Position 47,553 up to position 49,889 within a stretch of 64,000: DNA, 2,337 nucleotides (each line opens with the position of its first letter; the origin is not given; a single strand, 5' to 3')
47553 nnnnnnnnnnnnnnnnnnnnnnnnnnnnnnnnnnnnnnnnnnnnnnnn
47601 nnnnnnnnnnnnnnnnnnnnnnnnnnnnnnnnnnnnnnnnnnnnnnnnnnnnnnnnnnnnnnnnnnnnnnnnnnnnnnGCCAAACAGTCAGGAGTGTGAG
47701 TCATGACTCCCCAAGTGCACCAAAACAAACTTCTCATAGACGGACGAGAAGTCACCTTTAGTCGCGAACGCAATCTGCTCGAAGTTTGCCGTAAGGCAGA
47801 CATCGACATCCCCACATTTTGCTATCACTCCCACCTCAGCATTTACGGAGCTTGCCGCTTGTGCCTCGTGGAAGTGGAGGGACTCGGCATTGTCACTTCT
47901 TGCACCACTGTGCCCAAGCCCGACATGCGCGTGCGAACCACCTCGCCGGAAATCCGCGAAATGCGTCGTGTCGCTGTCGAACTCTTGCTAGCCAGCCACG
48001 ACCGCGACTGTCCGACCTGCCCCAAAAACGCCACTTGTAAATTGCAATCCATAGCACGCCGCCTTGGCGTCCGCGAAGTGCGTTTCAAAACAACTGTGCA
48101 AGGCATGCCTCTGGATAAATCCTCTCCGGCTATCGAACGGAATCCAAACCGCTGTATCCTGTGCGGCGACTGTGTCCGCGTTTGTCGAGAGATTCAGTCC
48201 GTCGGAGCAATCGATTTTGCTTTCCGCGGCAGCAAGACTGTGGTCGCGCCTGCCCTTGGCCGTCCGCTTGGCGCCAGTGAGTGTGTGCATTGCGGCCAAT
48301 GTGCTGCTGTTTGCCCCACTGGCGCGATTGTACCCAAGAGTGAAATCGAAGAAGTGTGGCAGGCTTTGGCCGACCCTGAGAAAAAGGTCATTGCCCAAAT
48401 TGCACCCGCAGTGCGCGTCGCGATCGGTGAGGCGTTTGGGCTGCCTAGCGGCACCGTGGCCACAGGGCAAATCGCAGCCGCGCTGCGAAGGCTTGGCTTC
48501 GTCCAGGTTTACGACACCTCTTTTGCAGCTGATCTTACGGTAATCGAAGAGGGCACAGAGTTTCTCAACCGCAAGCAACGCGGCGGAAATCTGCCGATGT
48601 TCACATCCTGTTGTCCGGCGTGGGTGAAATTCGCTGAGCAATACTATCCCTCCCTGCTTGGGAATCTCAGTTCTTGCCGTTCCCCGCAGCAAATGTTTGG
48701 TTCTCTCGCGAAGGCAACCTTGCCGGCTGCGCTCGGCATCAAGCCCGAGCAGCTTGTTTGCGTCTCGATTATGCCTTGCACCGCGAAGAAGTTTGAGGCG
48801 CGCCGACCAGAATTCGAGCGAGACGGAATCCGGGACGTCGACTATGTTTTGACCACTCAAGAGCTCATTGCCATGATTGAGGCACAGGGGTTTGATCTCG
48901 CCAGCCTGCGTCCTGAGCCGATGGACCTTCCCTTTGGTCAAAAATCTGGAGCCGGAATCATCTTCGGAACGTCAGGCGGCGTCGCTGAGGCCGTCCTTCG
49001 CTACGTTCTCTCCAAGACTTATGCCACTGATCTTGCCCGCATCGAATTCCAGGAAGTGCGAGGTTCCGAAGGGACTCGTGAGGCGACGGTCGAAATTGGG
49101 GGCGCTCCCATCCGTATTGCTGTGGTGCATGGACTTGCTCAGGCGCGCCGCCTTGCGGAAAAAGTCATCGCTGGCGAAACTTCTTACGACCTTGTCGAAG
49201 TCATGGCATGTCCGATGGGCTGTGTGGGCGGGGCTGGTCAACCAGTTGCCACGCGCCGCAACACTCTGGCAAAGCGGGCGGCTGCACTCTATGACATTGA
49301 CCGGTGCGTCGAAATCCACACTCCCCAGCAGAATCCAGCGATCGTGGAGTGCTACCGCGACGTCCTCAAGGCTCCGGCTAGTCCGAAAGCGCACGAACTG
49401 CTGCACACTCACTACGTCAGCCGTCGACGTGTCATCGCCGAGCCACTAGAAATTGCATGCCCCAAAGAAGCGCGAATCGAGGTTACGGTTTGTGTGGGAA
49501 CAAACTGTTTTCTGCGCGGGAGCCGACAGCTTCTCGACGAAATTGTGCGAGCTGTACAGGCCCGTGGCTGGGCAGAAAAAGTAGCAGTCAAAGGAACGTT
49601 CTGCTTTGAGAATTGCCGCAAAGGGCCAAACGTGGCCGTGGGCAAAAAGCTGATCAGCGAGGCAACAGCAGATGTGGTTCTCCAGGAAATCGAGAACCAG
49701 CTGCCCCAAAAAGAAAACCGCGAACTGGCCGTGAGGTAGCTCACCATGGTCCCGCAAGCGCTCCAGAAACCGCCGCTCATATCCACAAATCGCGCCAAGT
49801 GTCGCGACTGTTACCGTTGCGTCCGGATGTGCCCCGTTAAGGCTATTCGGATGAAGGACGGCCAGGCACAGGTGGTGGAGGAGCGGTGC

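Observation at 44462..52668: Rex-controlled trimeric [FeFe]-hydrogenase cluster with an embedded sensory hydrogenase and phosphatase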

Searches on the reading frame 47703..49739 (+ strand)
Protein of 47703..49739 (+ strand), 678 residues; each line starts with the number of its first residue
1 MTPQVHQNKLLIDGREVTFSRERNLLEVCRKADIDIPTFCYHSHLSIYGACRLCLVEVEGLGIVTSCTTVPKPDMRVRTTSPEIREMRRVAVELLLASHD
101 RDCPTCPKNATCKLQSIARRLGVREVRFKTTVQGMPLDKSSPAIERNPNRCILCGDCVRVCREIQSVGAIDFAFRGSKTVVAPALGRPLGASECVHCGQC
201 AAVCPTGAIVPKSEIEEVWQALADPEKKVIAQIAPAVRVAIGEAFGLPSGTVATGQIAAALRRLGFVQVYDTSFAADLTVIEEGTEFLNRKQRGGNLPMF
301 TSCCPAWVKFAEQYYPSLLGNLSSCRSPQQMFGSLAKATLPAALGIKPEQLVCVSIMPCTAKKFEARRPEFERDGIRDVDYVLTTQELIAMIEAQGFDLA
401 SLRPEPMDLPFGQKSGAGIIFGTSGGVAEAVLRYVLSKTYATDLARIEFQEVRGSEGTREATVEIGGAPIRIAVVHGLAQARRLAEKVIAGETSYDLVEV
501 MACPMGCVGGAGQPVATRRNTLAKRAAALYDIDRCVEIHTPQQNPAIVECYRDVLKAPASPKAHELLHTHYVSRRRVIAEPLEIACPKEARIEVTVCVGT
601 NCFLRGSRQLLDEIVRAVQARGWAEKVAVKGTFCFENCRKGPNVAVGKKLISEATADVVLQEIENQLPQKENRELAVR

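Call 5: search_protein_families(library=pfam, proteins=[window:47703-49739:+], max_evalue=0.01)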
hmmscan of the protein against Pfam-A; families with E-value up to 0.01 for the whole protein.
window:47703-49739:+ (678 aa): 18 families
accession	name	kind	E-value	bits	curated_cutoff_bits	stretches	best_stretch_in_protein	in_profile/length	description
PF02906.19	Fe_hyd_lg_C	-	2.7e-95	319.1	22.1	1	227-511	1-245/245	Iron only hydrogenase large subunit, C-terminal domain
PF02256.22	Fe_hyd_SSU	-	2.5e-18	66.3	24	1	521-574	3-56/56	Iron hydrogenase small subunit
PF10588.14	NADH-G_4Fe-4S_3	-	5.3e-16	58.3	27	1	88-127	1-40/40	NADH-ubiquinone oxidoreductase-G iron-sulfur binding region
PF13510.11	Fer2_4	-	2.3e-15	56.9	22.8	1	10-81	6-81/82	2Fe-2S iron-sulfur cluster binding domain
PF12838.12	Fer4_7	-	1.5e-09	38.6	27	1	150-208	1-52/52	4Fe-4S dicluster domain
PF22117.2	Fer4_Nqo3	-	2.9e-07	31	27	1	142-209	2-66/67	NADH-quinone oxidoreductase subunit 3, ferredoxin-like domain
PF00111.32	Fer2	-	5.8e-07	29.8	21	1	12-59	3-48/77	2Fe-2S iron-sulfur cluster binding domain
PF12837.12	Fer4_6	-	1e-06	28.8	25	2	144-162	2-20/24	4Fe-4S binding domain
PF00037.32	Fer4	-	1.5e-06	28.2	21.1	2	192-209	6-23/24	4Fe-4S binding domain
PF14697.11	Fer4_21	-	1.6e-06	28.6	35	1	148-209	5-57/59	4Fe-4S dicluster domain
PF01257.25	2Fe-2S_thioredx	-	3.3e-06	27.5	24.8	1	590-663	64-141/145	Thioredoxin-like [2Fe-2S] ferredoxin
PF13237.11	Fer4_10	-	3.7e-06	27.2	25.5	2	192-214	7-31/53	4Fe-4S dicluster domain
PF13484.11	Fer4_16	-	3.1e-05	25.1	30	1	193-216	1-21/66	4Fe-4S double cluster binding domain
PF13187.11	Fer4_9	-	6.9e-05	23.2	27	1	150-209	1-52/52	4Fe-4S dicluster domain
PF13183.11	Fer4_8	-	0.00014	22.8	27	1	149-207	3-67/68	4Fe-4S dicluster domain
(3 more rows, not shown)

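Call 6: search_protein_families(library=ncbifam, proteins=[window:47703-49739:+], max_evalue=0.001)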
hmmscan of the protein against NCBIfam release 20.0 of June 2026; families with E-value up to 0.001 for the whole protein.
window:47703-49739:+ (678 aa): 29 families (the best 25 are shown)
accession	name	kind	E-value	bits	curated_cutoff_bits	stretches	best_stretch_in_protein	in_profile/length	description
NF040763.1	FeFe_hydrog_A6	exception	5.8e-222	738.1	765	1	9-574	2-571/571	NADH-dependent [FeFe] hydrogenase, group A6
NF040762.1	Hydr_FeFe_Clost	exception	5.1e-158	527.2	900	1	9-571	2-571/572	ferredoxin hydrogenase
TIGR02512.1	FeFe_hydrog_A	subfamily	8.4e-150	498.8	405.95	1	143-515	1-374/375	[FeFe] hydrogenase, group A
TIGR04105.1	FeFe_hydrog_B1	subfamily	8.2e-59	199.5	450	2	134-450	129-421/462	monomeric [FeFe] hydrogenase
NF005745.0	PRK07569.1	equivalog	6.2e-56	189.4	333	1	9-214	5-212/238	bidirectional hydrogenase complex protein HoxU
TIGR01973.1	NuoG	equivalog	3.3e-45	155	470.05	1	11-212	2-201/606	NADH-quinone oxidoreductase subunit NuoG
NF006305.0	PRK08493.1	equivalog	1.8e-33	115.6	591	1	9-212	3-224/819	NADH-quinone oxidoreductase subunit G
NF005895.0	PRK07860.1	equivalog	3.9e-28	97.9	802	1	5-209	15-220/811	NADH-quinone oxidoreductase subunit G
NF009454.0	PRK12814.1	equivalog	1.2e-19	70.1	916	1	9-104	5-101/657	putative NADPH-dependent glutamate synthase small subunit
NF045480.1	FdxA_Actino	equivalog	2.1e-08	34.4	125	1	191-234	37-80/107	ferredoxin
TIGR01958.1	nuoE_fam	subfamily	5.1e-06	26.7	142.4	1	566-659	43-140/148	NADH-quinone oxidoreductase subunit NuoE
NF042909.1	FMH_DH_FwdF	exception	5.3e-06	25.8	375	1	134-217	47-124/336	tungsten-dependent formylmethanofuran dehydrogenase subunit FwdF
TIGR02912.1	sulfite_red_C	equivalog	1.4e-05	24.3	324.1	1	148-212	168-221/314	sulfite reductase subunit C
NF004546.0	PRK05888.3-3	equivalog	2.7e-05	23.7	260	0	110-162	70-120/196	NADH-quinone oxidoreductase subunit NuoI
NF004542.0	PRK05888.2-3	equivalog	0.00011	21.8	248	1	144-217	78-147/203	NADH-quinone oxidoreductase subunit NuoI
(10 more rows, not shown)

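Call 32: search_solved_structures(query=window:47703-49739:+, max_evalue=1e-20, show_alignments=2)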
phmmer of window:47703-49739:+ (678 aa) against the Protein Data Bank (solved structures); distinct sequences matched with E-value up to 1e-20: 90 (the best 60 are shown).
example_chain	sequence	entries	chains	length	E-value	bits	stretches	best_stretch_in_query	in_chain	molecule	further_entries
8a6t_A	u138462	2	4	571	3.9e-174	584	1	9-576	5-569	Electron bifurcating hydrogenase subunit HydA1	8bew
7p5h_A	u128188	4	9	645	1.1e-169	569.2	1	9-664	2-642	Fe-hydrogenase, subunit alpha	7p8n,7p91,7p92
7q4v_A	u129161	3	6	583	4.7e-158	530.9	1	11-576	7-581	Iron hydrogenase HydA1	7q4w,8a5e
9rj9_A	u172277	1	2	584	1.6e-129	436.6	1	10-572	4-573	Iron hydrogenase 1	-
7qhf_A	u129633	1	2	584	5.6e-129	434.8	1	10-572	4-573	Iron hydrogenase 1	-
4xdc_A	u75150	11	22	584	7.8e-129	434.3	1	10-572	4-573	Iron hydrogenase 1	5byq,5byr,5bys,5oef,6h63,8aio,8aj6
4xdd_A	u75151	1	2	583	7.8e-129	434.3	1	10-572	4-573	Iron hydrogenase 1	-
8cjy_A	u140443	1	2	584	1.1e-128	433.9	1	10-572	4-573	Iron hydrogenase 1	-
1c4a_A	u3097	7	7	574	1.1e-128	433.8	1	10-571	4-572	PROTEIN (FE-ONLY HYDROGENASE) | PROTEIN (PERIPLASMIC HYDROGENASE 1) | Iron hydrogenase 1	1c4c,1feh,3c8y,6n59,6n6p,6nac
9rjo_A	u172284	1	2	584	1.5e-128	433.4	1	10-572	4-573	Iron hydrogenase 1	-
6yf4_A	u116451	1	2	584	2e-128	432.9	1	10-572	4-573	Iron hydrogenase 1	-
6gm2_A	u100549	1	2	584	2e-128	432.9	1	10-572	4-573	Iron hydrogenase 1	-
6gm8_A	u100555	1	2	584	2e-128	432.9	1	10-572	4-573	Iron hydrogenase 1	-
6gm0_A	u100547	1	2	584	2e-128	432.9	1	10-572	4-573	Iron hydrogenase 1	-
6gm4_A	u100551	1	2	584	2e-128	432.9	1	10-572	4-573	Iron hydrogenase 1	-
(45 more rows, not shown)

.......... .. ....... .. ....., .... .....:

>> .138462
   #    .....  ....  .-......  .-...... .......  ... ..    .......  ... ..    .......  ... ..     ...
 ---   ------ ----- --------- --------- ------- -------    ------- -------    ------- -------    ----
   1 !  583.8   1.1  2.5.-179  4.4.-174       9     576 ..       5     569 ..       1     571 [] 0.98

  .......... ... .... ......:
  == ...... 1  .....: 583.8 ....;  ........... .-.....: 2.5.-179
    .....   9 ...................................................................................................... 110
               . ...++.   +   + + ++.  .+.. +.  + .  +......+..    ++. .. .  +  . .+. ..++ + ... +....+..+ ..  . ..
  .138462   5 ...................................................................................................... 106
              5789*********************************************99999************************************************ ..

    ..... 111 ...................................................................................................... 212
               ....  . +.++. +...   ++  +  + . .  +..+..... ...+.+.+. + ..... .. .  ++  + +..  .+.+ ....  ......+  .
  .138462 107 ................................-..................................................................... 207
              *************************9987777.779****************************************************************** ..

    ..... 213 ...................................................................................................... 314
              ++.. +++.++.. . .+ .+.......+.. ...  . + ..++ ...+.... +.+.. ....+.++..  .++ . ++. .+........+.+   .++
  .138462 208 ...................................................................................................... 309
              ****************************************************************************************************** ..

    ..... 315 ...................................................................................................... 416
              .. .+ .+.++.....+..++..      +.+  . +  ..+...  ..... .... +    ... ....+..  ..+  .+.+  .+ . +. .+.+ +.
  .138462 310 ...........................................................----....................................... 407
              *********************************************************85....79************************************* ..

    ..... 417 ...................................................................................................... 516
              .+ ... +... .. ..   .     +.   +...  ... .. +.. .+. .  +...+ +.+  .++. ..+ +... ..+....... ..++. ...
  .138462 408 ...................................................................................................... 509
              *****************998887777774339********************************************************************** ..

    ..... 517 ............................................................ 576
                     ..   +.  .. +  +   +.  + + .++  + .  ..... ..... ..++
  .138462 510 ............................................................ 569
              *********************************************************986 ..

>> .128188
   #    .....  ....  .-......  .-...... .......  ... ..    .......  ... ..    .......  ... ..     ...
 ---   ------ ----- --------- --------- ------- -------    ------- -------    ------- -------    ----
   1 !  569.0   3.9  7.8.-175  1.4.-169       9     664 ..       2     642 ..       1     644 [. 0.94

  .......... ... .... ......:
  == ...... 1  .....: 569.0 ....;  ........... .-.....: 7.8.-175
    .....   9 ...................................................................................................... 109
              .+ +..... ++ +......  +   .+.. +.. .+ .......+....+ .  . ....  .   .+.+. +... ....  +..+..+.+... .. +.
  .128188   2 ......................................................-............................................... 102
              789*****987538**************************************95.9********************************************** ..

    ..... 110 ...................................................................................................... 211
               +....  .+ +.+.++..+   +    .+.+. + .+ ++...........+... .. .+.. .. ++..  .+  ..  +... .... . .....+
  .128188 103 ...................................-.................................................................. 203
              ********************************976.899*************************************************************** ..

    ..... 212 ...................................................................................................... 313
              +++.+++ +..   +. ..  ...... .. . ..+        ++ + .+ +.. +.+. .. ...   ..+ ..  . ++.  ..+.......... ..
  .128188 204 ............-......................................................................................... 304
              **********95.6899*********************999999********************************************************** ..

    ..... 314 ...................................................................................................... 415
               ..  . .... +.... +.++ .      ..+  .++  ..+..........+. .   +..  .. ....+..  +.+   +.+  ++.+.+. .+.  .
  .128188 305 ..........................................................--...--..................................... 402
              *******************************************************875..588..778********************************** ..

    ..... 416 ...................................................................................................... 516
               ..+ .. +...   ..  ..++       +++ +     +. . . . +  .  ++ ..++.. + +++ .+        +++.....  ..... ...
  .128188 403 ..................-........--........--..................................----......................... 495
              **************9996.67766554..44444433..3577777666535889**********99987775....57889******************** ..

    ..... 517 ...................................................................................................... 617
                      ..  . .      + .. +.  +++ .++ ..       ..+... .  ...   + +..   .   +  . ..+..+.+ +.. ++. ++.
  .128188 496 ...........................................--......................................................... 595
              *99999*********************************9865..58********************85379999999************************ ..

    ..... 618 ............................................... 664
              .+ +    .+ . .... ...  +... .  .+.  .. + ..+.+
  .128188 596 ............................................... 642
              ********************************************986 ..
